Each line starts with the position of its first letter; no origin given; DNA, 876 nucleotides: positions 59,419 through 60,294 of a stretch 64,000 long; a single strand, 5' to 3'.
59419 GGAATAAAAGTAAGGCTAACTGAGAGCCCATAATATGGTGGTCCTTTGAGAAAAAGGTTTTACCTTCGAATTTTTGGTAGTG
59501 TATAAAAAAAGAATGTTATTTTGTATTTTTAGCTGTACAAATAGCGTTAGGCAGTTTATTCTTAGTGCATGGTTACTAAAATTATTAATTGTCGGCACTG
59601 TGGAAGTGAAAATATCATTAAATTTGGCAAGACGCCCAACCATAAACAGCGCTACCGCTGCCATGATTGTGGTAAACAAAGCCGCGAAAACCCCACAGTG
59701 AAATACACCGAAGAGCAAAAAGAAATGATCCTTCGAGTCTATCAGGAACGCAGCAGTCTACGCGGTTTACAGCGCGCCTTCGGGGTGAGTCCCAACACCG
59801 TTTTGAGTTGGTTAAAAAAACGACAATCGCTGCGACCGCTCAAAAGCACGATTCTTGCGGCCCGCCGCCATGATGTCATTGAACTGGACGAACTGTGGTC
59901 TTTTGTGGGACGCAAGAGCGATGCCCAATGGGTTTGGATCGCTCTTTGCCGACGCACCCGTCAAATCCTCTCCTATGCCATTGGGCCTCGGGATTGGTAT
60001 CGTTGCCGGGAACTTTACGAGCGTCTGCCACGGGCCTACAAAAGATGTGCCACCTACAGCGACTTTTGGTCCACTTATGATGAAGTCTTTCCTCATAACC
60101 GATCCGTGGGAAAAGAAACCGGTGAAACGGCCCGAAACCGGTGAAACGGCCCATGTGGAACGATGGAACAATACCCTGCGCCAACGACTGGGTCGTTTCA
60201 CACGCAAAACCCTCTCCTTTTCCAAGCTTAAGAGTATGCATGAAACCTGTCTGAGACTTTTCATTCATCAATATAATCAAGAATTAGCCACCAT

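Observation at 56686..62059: AT-rich island between mfd and the surA-like gene, carrying an uncharacterised two-gene cassette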

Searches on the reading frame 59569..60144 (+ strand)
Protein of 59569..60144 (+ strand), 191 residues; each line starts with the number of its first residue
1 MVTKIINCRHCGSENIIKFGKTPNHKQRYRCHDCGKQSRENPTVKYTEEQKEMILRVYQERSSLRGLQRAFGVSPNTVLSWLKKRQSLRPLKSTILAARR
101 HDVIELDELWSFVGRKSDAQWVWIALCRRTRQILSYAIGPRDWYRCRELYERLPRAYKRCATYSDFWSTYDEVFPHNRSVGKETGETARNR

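Call 10: search_protein_families(library=pfam, max_evalue=1, proteins=[window:59569-60144:+])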
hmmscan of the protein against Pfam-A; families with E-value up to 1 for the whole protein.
window:59569-60144:+ (191 aa): 20 families
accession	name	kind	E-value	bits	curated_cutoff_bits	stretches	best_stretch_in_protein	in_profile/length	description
PF03400.19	DDE_Tnp_IS1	-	6.3e-11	43.2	24.1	1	104-180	5-80/131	IS1 transposase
PF03811.18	Zn_ribbon_InsA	-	3.5e-05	23.9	26.1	1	2-34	2-34/35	InsA N-terminal domain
PF01527.26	HTH_Tnp_1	-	0.0017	19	24.1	1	45-87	6-52/75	Transposase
PF18024.7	HTH_50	-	0.0046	17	27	1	50-84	12-46/50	Helix-turn-helix domain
PF14354.12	Lar_restr_allev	-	0.012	16.2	28.6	1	7-49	5-42/58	Restriction alleviation protein Lar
PF13384.12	HTH_23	-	0.012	15.9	24.6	1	47-84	3-40/50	Homeodomain-like domain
PF12760.12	Zn_ribbon_IS1595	-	0.018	15.4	25.4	1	7-37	20-46/46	Transposase zinc-ribbon domain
PF20690.3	bDLD3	-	0.02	15.3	27.1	1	72-106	35-69/73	Bacterial Death-like domain 3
PF07754.17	HVO_2753_ZBP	-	0.034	14.4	33.2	1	7-35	18-46/46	Small zinc finger protein HVO_2753-like, Zn-binding pocket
PF04218.19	CENP-B_N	-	0.054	13.6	21.2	1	48-89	9-50/53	CENP-B N-terminal DNA-binding domain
PF25206.1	DUF7836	-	0.057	13.7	26.7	1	6-39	8-41/59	Domain of unknown function (DUF7836)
PF19134.6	DUF5817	-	0.075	13.5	31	1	5-42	3-35/57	Domain of unknown function (DUF5817)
PF08271.17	Zn_Ribbon_TF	-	0.09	12.8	29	1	8-51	3-42/43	TFIIB zinc-binding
PF14803.11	Zn_ribbon_Nudix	-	0.12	12.8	25.6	1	8-35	3-29/34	Nudix N-terminal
PF14353.12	CpXC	-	0.15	12.5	25.4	1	27-63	36-72/121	CpXC protein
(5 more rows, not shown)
